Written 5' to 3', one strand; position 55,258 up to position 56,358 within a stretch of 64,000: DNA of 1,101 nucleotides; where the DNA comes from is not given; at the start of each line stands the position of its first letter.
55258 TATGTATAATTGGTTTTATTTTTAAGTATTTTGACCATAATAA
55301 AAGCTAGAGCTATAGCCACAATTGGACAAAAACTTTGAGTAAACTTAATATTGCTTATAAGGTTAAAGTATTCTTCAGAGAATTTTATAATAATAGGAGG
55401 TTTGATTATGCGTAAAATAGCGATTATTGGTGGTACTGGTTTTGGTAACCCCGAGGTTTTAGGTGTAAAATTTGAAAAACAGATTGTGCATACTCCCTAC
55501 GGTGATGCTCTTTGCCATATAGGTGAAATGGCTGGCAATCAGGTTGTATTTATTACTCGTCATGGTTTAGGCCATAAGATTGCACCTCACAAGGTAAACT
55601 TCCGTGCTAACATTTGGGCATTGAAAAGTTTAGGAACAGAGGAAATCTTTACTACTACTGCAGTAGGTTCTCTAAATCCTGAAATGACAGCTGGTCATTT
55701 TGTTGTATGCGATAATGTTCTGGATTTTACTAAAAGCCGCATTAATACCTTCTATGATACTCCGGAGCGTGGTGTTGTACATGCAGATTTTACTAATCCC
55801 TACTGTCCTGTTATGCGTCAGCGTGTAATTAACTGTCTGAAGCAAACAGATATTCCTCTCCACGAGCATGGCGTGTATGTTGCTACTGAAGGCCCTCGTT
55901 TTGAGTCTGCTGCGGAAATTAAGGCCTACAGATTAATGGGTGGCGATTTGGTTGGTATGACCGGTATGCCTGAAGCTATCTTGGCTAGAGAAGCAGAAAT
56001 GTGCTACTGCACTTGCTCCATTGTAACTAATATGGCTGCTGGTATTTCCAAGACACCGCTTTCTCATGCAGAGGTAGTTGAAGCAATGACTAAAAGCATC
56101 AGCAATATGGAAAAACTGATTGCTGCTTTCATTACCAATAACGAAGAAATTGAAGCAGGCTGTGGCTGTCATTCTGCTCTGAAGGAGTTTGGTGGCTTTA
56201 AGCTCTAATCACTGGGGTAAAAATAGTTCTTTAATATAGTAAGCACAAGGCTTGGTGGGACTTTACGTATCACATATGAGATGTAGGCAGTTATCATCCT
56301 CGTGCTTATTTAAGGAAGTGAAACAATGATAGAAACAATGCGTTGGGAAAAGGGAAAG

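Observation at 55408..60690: Integrated SAM by-product salvage cluster: mtnP-mtnA-ahcY-class II aldolase-mtaD (DHAP-shunt-like, covering MTA, 5'-deoxyadenosine and SAH)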

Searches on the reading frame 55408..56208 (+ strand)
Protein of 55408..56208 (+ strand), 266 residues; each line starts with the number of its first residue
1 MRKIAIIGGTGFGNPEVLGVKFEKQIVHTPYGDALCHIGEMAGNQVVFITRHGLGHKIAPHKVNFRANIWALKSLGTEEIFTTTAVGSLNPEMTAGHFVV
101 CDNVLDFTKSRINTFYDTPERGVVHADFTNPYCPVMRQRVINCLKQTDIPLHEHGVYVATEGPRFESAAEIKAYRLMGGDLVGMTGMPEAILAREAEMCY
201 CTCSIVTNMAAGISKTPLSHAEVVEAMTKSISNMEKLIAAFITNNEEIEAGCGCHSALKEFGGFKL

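Call 3: search_protein_families(library=ncbifam, proteins=[window:55408-56208:+], max_evalue=0.00001)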
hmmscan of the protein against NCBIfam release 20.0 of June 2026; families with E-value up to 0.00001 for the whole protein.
window:55408-56208:+ (266 aa): 11 families
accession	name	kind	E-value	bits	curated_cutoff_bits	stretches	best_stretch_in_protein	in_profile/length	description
TIGR01694.1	MTAP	equivalog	5e-85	284.7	274.85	1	3-243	1-239/240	S-methyl-5'-thioadenosine phosphorylase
NF006599.0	PRK09136.1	equivalog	2.6e-80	269.2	223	1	4-243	4-245/247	S-methyl-5'-thioinosine phosphorylase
NF006334.0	PRK08564.1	equivalog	2.2e-72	243.4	382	1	2-260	8-264/267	S-methyl-5'-thioadenosine phosphorylase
NF005876.0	PRK07823.1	equivalog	5.7e-72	242.1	306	1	2-256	6-255/267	S-methyl-5'-thioadenosine phosphorylase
NF006492.0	PRK08931.1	equivalog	5.2e-60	203.3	437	1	3-259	5-263/291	S-methyl-5'-thioadenosine phosphorylase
NF005657.0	PRK07432.1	equivalog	2.5e-53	181.1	453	1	3-260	5-265/291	S-methyl-5'-thioadenosine phosphorylase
NF006054.0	PRK08202.1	equivalog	5.3e-42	144.2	218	1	37-244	68-273/274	purine-nucleoside phosphorylase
TIGR01697.1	PNPH-PUNA-XAPA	subfamily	4.9e-37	127.6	197.1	1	38-242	45-246/247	inosine/guanosine/xanthosine phosphorylase family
TIGR01698.1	PUNP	equivalog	4.3e-36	124.6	302.6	1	55-242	60-244/245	purine-nucleoside phosphorylase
TIGR01700.1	PNPH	equivalog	2.1e-33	115.8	293.35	1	35-242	37-248/249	purine nucleoside phosphorylase I, inosine and guanosine-specific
TIGR01699.1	XAPA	equivalog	4.8e-30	104.9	370.9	1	37-242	44-247/248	xanthosine phosphorylase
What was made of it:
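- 55408..56208 (+): MTAP-family nucleoside phosphorylase with a PNP/MTIP-type base-binding segment. Predicted 6-oxopurine (MTI, 5'-deoxyinosine, possibly inosine) phosphorylase. AGGAGG ribosome-binding site at 55396-55401. Call 3: passes both TIGR01694 and NF006599.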

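Call 4: search_protein_families(library=pfam, proteins=[window:55408-56208:+], max_evalue=0.00001)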
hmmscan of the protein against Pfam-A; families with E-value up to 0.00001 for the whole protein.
window:55408-56208:+ (266 aa): 1 family
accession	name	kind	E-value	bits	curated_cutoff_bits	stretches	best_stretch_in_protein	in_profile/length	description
PF01048.26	PNP_UDP_1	-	5e-47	160.7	25.1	1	3-242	1-232/233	Phosphorylase superfamily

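Call 9: search_solved_structures(query=window:55408-56208:+, max_evalue=1e-10, show_alignments=3)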
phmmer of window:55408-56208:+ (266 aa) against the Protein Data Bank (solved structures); distinct sequences matched with E-value up to 1e-10: 53.
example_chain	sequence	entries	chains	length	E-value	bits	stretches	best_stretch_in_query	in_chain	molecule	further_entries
2a8y_A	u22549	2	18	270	3.5e-56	193.8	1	3-259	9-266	5'-methylthioadenosine phosphorylase (mtaP)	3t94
1v4n_A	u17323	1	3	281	7.7e-56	192.6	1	3-259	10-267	271aa long hypothetical 5'-methylthioadenosine phosphorylase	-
3ozb_A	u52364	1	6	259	4.6e-55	190.1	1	4-241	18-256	Methylthioadenosine phosphorylase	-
9vs8_A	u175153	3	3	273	8.6e-53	182.6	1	4-257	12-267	S-methyl-5'-thioadenosine phosphorylase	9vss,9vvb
1wta_A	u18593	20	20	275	8.9e-53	182.6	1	4-257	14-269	5'-methylthioadenosine phosphorylase | S-methyl-5'-thioadenosine phosphorylase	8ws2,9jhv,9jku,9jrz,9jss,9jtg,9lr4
1cb0_A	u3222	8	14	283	3.6e-47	164.2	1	3-211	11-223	PROTEIN (5'-DEOXY-5'-METHYLTHIOADENOSINE PHOSPHORYLASE) | 5'-Deoxy-5'-Methylthioadenosine Phosphorylase | 5'-methylthioadenosine phosphorylase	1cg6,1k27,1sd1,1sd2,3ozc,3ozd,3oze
5eub_A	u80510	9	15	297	4.2e-47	164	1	3-211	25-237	S-methyl-5'-thioadenosine phosphorylase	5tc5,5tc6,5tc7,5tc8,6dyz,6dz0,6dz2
4glf_A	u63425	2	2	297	9e-45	156.4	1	3-241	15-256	RsfP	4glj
5f7z_A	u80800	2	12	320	2.9e-39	138.3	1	3-238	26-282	Methylthioadenosine phosphorylase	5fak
5f78_A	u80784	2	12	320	1e-38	136.5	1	3-238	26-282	Methylthioadenosine phosphorylase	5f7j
5f73_A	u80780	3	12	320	1.4e-38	136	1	3-238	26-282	Methylthioadenosine phosphorylase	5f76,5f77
5f7o_A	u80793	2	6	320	5e-38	134.2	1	3-238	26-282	Methylthioadenosine phosphorylase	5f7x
4l5a_A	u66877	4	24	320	5e-38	134.2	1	3-238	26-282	S-methyl-5'-thioadenosine phosphorylase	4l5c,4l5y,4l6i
1yqq_A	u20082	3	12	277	2.6e-26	95.9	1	30-242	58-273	Xanthosine phosphorylase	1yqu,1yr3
8swu_A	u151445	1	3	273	3.9e-24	88.7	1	38-233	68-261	Purine nucleoside phosphorylase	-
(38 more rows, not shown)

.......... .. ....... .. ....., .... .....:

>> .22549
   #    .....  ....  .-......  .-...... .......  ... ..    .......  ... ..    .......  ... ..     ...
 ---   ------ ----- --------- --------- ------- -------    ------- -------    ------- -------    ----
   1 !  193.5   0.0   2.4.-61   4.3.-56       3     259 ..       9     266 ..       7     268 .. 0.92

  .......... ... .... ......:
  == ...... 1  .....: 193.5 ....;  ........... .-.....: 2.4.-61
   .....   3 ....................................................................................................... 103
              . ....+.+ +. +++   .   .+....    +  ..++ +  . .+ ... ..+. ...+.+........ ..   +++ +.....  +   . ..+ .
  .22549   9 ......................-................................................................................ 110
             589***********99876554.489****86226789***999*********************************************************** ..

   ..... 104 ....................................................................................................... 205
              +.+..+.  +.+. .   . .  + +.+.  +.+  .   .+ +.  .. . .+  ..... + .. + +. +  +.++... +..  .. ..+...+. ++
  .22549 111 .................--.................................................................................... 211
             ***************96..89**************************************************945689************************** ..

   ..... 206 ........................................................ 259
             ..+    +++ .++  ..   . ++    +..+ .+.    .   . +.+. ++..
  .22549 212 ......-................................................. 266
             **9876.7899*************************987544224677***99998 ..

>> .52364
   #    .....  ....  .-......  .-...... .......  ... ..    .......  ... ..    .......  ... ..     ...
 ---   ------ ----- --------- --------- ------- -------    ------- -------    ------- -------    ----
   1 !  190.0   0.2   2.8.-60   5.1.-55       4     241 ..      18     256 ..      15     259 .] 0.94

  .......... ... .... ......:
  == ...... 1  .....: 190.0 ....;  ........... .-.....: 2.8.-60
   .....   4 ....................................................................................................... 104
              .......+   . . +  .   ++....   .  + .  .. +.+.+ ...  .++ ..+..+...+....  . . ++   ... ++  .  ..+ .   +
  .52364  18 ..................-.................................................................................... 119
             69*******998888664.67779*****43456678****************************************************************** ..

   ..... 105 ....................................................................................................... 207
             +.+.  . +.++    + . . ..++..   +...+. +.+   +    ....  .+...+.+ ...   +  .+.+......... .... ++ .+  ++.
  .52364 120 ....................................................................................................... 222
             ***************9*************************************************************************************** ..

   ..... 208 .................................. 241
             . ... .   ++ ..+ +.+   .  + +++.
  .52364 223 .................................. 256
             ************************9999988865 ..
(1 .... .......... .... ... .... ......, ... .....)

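Call 68: list_cluster_members(proteins=[window:55408-56208:+, window:56326-57378:+, window:57382-58626:+, window:58708-59370:+, window:59407-60690:+])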
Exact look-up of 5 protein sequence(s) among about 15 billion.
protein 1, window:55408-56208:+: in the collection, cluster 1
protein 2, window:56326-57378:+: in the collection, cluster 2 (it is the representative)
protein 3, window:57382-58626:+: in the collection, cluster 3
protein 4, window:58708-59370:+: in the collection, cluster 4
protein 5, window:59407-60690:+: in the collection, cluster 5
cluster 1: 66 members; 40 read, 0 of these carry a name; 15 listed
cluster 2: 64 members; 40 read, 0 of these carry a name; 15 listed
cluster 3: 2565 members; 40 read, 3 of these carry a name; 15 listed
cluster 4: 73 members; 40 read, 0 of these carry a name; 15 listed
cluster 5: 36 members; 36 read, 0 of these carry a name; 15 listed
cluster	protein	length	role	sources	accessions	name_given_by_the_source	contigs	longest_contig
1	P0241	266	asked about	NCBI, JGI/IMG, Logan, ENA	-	-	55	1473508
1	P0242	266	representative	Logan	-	-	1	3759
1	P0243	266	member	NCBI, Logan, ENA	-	-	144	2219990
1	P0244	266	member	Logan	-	-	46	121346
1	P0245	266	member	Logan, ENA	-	-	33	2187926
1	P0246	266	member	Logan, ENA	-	-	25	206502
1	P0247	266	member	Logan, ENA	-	-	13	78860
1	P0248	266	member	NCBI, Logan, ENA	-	-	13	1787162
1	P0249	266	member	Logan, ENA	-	-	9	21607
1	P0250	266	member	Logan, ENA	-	-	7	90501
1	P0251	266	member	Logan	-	-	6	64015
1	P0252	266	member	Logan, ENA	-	-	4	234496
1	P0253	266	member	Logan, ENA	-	-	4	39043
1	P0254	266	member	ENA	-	-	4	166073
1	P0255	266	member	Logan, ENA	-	-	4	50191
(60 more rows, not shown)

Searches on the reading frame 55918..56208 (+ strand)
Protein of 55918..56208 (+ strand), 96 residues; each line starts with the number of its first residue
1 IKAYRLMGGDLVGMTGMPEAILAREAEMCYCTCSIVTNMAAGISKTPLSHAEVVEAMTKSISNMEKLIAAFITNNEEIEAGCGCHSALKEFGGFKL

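Call 69: search_solved_structures(query=window:55918-56208:+, max_evalue=0.001, show_alignments=5)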
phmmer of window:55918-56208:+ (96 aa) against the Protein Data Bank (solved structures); distinct sequences matched with E-value up to 0.001: 29.
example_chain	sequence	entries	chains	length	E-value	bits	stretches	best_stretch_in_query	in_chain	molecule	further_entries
1c3x_A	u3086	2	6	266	3.3e-11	46.6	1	5-63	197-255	PENTOSYLTRANSFERASE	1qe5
1yqq_A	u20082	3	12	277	1.1e-10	44.9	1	2-72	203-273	Xanthosine phosphorylase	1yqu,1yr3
7zsq_A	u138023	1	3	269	5.1e-10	42.8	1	3-72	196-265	Purine nucleoside phosphorylase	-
1g2o_A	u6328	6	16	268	6.6e-10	42.4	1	3-72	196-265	PURINE NUCLEOSIDE PHOSPHORYLASE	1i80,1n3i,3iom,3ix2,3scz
7zsr_A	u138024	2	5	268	6.6e-10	42.4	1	3-72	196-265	Purine nucleoside phosphorylase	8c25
3ozb_A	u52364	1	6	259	6.6e-10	42.4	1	7-71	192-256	Methylthioadenosine phosphorylase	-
8swu_A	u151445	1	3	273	1.2e-09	41.6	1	3-63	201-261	Purine nucleoside phosphorylase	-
2a8y_A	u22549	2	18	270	4.4e-09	39.8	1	8-89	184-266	5'-methylthioadenosine phosphorylase (mtaP)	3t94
1vmk_A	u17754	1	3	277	6e-09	39.4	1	1-69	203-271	purine nucleoside phosphorylase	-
1v4n_A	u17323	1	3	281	9e-08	35.6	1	8-89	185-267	271aa long hypothetical 5'-methylthioadenosine phosphorylase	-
3odg_A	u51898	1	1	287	1.4e-07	35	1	2-73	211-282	Xanthosine phosphorylase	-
4glf_A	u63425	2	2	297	2.9e-07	34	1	4-71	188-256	RsfP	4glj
3la8_A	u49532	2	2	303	1.3e-06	31.9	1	1-70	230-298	Putative purine nucleoside phosphorylase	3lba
4uc0_A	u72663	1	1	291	3.3e-06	30.6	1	2-55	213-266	Purine nucleoside phosphorylase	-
3khs_A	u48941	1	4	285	6.7e-06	29.6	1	2-71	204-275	Purine nucleoside phosphorylase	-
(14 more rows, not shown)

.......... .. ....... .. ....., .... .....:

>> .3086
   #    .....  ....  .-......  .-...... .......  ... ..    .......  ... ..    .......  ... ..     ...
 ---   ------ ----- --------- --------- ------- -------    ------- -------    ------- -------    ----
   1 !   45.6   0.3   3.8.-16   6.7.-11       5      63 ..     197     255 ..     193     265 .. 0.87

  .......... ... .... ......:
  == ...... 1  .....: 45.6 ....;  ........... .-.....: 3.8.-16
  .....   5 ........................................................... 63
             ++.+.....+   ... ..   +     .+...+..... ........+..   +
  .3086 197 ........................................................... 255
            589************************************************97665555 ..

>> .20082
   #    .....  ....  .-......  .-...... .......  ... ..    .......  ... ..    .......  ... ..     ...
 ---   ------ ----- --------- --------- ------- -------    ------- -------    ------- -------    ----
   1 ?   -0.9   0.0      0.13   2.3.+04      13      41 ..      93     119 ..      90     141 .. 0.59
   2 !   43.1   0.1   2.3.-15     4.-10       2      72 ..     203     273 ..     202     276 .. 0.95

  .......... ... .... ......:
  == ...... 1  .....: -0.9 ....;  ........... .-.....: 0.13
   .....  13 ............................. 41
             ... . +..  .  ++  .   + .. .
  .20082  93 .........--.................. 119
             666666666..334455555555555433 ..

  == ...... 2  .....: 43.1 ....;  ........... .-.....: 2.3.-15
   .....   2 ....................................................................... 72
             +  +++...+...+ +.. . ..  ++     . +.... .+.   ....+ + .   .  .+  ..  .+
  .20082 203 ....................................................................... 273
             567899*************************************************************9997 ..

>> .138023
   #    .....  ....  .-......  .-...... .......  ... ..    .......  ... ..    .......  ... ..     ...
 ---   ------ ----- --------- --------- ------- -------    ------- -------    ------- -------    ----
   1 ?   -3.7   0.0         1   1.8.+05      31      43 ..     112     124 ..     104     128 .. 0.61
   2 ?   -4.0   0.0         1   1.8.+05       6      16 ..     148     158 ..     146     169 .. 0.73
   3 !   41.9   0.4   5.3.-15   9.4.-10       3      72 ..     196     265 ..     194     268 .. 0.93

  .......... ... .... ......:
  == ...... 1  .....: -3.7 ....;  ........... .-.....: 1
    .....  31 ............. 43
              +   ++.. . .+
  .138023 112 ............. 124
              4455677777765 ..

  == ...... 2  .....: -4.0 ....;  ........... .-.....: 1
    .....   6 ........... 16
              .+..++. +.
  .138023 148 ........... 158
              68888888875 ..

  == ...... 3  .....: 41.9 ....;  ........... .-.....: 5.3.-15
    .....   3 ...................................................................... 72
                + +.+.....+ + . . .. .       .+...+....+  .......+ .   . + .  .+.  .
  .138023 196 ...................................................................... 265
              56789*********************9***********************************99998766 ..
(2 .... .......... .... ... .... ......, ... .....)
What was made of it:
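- Phosphorylase: the C-terminal 96 residues match 6-oxopurine PNPs and PaMTIP ahead of any MTAP (call 69).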
